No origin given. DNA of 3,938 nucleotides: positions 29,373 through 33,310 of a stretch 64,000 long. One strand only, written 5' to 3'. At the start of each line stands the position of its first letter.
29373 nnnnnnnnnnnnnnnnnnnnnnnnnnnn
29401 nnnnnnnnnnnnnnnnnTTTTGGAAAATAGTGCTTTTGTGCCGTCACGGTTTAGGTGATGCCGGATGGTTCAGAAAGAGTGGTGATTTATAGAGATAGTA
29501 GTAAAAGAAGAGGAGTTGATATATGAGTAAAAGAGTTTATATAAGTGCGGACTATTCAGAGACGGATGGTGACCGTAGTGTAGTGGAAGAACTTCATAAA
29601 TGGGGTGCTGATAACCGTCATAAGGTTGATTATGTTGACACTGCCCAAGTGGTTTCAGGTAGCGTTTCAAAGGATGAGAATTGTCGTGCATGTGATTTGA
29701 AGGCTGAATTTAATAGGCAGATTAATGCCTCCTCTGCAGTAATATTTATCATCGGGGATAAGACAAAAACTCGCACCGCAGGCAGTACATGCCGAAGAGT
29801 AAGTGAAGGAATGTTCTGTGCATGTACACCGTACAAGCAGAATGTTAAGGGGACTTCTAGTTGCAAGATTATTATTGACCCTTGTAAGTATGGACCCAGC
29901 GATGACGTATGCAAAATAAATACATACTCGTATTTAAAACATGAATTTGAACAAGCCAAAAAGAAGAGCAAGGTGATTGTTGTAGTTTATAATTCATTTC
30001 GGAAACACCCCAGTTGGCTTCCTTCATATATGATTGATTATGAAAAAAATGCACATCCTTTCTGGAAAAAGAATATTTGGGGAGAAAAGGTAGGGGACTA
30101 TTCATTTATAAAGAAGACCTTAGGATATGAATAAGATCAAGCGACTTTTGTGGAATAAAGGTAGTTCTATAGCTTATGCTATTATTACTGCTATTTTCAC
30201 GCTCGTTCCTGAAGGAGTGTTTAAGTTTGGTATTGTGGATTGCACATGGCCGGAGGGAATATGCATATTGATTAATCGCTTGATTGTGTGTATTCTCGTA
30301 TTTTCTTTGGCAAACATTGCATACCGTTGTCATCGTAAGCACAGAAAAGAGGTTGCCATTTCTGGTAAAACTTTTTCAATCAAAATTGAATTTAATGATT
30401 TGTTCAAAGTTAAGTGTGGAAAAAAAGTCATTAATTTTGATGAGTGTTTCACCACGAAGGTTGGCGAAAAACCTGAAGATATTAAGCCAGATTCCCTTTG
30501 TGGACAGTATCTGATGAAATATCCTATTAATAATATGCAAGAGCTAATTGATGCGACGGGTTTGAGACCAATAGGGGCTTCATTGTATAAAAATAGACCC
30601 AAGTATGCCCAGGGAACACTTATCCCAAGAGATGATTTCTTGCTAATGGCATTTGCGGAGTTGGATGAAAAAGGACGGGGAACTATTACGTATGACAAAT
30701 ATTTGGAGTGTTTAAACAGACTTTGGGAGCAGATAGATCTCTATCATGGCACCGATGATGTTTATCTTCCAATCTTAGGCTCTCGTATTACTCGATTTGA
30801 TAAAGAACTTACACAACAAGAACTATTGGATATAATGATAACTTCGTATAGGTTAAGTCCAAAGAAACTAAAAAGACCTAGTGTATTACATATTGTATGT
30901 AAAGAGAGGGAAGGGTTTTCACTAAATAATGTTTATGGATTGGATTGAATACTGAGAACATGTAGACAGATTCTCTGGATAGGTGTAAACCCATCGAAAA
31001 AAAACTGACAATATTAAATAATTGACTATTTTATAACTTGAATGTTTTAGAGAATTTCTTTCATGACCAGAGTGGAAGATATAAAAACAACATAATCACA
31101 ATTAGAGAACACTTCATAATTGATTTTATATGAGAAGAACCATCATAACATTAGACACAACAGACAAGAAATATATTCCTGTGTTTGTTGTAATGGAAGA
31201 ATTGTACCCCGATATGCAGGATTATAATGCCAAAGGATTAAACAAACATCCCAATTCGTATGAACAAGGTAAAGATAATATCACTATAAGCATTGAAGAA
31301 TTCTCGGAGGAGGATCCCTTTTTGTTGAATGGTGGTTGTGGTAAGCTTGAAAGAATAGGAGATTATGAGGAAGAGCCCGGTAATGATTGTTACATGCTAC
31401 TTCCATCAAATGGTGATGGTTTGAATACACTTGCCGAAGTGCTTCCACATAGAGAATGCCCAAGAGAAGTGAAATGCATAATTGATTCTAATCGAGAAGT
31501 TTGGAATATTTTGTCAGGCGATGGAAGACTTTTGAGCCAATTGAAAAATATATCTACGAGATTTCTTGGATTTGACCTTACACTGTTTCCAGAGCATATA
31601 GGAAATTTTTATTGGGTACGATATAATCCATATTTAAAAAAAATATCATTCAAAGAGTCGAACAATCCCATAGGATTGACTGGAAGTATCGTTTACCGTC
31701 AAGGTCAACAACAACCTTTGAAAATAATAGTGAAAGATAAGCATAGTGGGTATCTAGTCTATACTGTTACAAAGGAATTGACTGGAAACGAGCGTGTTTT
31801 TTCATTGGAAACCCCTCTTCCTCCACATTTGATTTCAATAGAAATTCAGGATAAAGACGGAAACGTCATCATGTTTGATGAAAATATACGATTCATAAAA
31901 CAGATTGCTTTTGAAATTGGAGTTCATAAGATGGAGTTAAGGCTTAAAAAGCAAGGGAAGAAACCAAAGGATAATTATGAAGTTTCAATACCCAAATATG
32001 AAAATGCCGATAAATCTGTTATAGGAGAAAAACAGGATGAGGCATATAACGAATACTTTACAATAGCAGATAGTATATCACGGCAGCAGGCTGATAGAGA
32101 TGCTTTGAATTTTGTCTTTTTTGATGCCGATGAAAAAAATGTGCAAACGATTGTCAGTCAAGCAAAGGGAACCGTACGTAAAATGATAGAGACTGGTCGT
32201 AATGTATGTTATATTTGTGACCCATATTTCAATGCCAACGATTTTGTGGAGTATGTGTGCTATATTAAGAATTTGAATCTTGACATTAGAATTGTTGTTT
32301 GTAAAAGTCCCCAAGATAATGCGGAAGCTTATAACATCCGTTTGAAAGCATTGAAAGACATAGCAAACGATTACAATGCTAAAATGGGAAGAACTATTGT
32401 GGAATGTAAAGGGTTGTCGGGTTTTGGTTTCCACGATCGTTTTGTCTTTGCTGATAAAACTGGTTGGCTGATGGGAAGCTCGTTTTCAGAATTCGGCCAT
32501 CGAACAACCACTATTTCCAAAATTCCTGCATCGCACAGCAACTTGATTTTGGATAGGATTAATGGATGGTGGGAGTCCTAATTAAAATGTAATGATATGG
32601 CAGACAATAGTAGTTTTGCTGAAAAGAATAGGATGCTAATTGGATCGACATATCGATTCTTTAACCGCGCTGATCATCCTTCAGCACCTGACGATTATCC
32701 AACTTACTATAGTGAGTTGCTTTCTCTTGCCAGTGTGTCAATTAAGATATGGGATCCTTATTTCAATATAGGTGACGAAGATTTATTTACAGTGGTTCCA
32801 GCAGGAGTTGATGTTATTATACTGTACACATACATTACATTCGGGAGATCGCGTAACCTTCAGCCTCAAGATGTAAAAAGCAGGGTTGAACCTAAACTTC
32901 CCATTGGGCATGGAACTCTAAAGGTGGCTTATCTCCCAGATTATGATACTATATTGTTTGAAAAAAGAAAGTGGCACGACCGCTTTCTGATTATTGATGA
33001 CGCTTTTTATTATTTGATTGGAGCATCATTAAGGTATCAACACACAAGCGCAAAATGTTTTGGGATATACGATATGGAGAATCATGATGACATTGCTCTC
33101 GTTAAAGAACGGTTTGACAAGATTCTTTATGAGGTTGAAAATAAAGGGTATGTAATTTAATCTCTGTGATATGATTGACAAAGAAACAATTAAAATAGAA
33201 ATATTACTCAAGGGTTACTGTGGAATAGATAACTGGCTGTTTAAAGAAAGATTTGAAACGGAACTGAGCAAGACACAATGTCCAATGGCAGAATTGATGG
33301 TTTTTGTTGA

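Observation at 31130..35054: Three-gene operon with two paralogous 'DPYFN...HDRF' (K->R variant HKD/PLD-like) modules and a 627-aa helical protein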

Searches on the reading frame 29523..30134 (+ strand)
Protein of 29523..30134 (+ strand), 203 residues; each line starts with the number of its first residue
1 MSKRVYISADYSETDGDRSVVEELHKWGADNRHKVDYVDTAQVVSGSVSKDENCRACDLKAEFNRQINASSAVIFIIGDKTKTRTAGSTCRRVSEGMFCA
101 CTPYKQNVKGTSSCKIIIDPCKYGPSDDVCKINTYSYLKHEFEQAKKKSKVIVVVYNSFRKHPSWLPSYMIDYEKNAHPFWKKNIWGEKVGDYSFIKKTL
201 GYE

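Call 3: search_protein_families(library=pfam, proteins=[window:29523-30134:+], max_evalue=1)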
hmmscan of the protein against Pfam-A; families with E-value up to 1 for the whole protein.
window:29523-30134:+ (203 aa): 3 families
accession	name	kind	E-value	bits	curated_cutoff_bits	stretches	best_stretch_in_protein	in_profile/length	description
PF08937.16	ThsB_TIR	-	8.7e-06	26.5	21.2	1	15-85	7-74/100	Thoeris protein ThsB, TIR-like domain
PF16797.11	Fungal_KA1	-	0.036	14.2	27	1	7-75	19-90/118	Fungal kinase associated-1 domain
PF09207.16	Yeast-kill-tox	-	0.2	12.8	23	0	50-116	10-74/87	Yeast killer toxin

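Call 4: search_protein_families(library=padloc, proteins=[window:29523-30134:+], max_evalue=1)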
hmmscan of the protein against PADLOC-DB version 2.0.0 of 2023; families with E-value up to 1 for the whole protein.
window:29523-30134:+ (203 aa): 4 families
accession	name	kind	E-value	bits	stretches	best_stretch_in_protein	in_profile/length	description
PDLC00432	ThsB1|ThsB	-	5.7e-98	324.7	1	1-202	1-202/202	TIR-like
PDLC00427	ThsB1|ThsB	-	4.7e-16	57.2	1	4-200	6-169/170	TIR-like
PDLC00429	ThsB1|ThsB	-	4.2e-05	21.7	2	14-85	13-80/167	TIR-like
PDLC00421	ThsB1|ThsB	-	0.0087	13.8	1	14-85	21-89/180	TIR-like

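Call 5: search_protein_families(library=ncbifam, proteins=[window:29523-30134:+], max_evalue=1)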
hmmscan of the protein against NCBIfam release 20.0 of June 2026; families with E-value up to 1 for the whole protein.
window:29523-30134:+ (203 aa): 0 families

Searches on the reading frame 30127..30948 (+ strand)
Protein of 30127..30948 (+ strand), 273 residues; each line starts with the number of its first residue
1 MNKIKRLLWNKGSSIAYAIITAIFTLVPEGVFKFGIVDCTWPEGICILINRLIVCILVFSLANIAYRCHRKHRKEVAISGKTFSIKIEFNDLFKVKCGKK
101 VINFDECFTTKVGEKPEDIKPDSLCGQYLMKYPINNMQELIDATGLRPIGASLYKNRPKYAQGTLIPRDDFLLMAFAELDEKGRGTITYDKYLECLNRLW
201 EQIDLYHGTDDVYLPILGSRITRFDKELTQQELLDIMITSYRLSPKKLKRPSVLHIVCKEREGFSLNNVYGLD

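Call 3: search_protein_families(library=pfam, proteins=[window:30127-30948:+], max_evalue=1)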
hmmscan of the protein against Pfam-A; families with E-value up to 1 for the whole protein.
window:30127-30948:+ (273 aa): 6 families
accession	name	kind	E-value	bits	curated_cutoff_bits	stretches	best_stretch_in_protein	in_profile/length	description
PF20016.6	ThsA_Macro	-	2.8e-39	135.2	25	1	85-259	1-183/183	Thoeris protein ThsA, Macro domain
PF19845.4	DUF6320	-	0.0037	17.5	29.9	1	11-59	122-170/186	Family of unknown function (DUF6320)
PF00036.39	EF-hand_1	-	0.041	13.9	25.4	1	173-198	3-28/29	EF hand domain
PF13499.12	EF-hand_7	-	0.057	14.2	30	1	172-236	4-45/67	EF-hand domain pair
PF13405.12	EF-hand_6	-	0.18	12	25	0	172-197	2-27/30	EF-hand domain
PF24548.1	EF_EFCAB10_C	-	0.19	11.8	32.5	1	176-198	7-29/60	EFCAB10, C-terminal EF-hand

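Call 4: search_protein_families(library=padloc, proteins=[window:30127-30948:+], max_evalue=1)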
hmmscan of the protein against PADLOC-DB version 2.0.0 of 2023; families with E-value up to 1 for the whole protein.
window:30127-30948:+ (273 aa): 7 families
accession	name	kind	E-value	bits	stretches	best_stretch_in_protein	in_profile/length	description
PDLC00411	ThsA1|ThsA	-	2.9e-99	330.3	1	11-269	7-271/275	Macro domain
PDLC00413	ThsA1|ThsA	-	3.7e-39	133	1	17-262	16-262/278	Macro domain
PDLC00415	ThsA1|ThsA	-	6.5e-17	59.8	1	34-262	31-262/281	Macro domain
PDLC00439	ThsA2|ThsA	-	3e-15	54.3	1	21-266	18-267/282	Macro domain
PDLC00414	ThsA1|ThsA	-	1.1e-11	42.6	1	53-225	57-236/292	Macro domain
PDLC00410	ThsA1|ThsA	-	8.6e-10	36.3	1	52-258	50-261/281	Macro domain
PDLC00408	ThsA1|ThsA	-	1.1e-08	32.8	1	9-260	18-289/297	Macro domain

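Call 5: search_protein_families(library=ncbifam, proteins=[window:30127-30948:+], max_evalue=1)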
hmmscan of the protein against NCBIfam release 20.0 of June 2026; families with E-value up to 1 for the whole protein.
window:30127-30948:+ (273 aa): 0 families

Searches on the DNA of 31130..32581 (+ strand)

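Call 118: search_dna_similar(query=L018:4864-8800:+, collection=ecoli_genomes, mode=distant, max_rows=10)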
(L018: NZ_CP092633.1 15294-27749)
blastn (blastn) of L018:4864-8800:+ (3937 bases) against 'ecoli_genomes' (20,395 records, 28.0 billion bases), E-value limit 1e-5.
No match.

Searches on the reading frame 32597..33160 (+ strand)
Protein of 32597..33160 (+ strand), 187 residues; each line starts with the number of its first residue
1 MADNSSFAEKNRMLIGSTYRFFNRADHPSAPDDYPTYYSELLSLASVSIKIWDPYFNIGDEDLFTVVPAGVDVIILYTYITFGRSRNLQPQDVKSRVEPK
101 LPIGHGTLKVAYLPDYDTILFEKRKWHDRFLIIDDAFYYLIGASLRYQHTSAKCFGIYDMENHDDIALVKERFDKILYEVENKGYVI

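Call 3: search_protein_families(library=pfam, proteins=[window:32597-33160:+], max_evalue=1)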
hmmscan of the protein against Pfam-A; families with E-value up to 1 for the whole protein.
window:32597-33160:+ (187 aa): 1 family
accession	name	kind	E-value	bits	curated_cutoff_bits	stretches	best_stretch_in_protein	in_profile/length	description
PF10860.13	DUF2661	-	0.024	15.2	23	1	126-175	7-56/113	Protein of unknown function (DUF2661)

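Call 4: search_protein_families(library=padloc, proteins=[window:32597-33160:+], max_evalue=1)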
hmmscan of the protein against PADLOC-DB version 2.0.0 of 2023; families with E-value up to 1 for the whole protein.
window:32597-33160:+ (187 aa): 2 families
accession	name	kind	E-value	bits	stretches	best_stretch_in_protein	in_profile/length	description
PDLC04869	PDC-S05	-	3.8e-11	40.7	1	36-172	185-299/306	-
PDLC04879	PDC-S05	-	1.4e-06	26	1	122-162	238-275/285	-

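Call 5: search_protein_families(library=ncbifam, proteins=[window:32597-33160:+], max_evalue=1)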
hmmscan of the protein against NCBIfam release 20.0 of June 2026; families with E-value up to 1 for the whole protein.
window:32597-33160:+ (187 aa): 1 family
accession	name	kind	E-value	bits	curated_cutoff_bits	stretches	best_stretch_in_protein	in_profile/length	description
NF040700.1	VPA1262_N_dom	domain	7e-05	21.7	80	1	21-145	314-446/478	VPA1262 family N-terminal domain-containing protein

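Call 26: search_solved_structures(query=A2, max_evalue=10, show_alignments=2)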
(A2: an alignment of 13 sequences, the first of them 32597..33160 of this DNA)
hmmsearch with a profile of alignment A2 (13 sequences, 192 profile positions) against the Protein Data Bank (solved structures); distinct sequences matched with E-value up to 10: 3.
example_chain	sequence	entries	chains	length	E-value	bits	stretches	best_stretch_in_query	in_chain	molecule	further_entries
7wu1_A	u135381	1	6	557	0.4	13.4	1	109-180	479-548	Phospholipase D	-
7suk_NJ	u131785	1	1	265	0.56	12.9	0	32-80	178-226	rRNA biogenesis protein RRP5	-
6nr8_3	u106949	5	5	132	0.89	12.2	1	83-137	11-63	Prefoldin subunit 3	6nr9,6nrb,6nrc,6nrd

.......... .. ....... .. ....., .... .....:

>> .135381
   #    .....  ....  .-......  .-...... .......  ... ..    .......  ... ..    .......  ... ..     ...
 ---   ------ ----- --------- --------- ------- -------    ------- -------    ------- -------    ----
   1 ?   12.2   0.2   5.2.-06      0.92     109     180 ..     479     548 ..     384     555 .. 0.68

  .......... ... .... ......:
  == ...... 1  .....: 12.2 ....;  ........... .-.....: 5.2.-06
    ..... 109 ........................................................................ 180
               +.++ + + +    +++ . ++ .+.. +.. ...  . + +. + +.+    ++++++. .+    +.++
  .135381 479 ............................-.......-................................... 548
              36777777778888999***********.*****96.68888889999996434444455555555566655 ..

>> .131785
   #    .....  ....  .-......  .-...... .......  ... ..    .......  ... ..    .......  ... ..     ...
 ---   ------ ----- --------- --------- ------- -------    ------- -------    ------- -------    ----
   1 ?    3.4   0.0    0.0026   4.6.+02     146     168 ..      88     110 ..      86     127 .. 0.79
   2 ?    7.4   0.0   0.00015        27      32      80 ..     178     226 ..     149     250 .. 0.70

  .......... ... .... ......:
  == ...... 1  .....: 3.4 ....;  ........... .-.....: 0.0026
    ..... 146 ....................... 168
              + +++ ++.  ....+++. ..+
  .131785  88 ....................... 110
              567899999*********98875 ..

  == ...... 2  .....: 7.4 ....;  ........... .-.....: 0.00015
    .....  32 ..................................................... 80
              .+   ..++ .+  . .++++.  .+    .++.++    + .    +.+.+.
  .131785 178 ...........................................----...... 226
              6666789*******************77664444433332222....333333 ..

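Call 63: search_protein_families(library=pfam, alignment_id=A2, max_evalue=0.1)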
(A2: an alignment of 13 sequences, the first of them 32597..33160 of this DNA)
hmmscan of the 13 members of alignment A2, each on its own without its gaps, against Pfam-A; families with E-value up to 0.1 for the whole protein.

A. member 1, window:32597-33160:+ (187 aa): 1 family
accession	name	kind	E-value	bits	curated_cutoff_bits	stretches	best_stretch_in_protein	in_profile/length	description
PF10860.13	DUF2661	-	0.024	15.2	23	1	126-175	7-56/113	Protein of unknown function (DUF2661)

B. families by the number of members that match (of 13 scanned): 4 families
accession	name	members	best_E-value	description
PF13091.12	PLDc_2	6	5.9e-07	PLD-like domain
PF19239.5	GIY_YIG_domain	2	0.011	GIY-YIG domain-containing protein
PF07985.18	SRR1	2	0.014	SRR1 domain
PF10860.13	DUF2661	1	0.024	Protein of unknown function (DUF2661)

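Call 66: search_protein_families(library=phrogs, proteins=[window:32597-33160:+], max_evalue=0.01)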
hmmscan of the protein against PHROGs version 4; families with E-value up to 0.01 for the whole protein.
window:32597-33160:+ (187 aa): 0 families
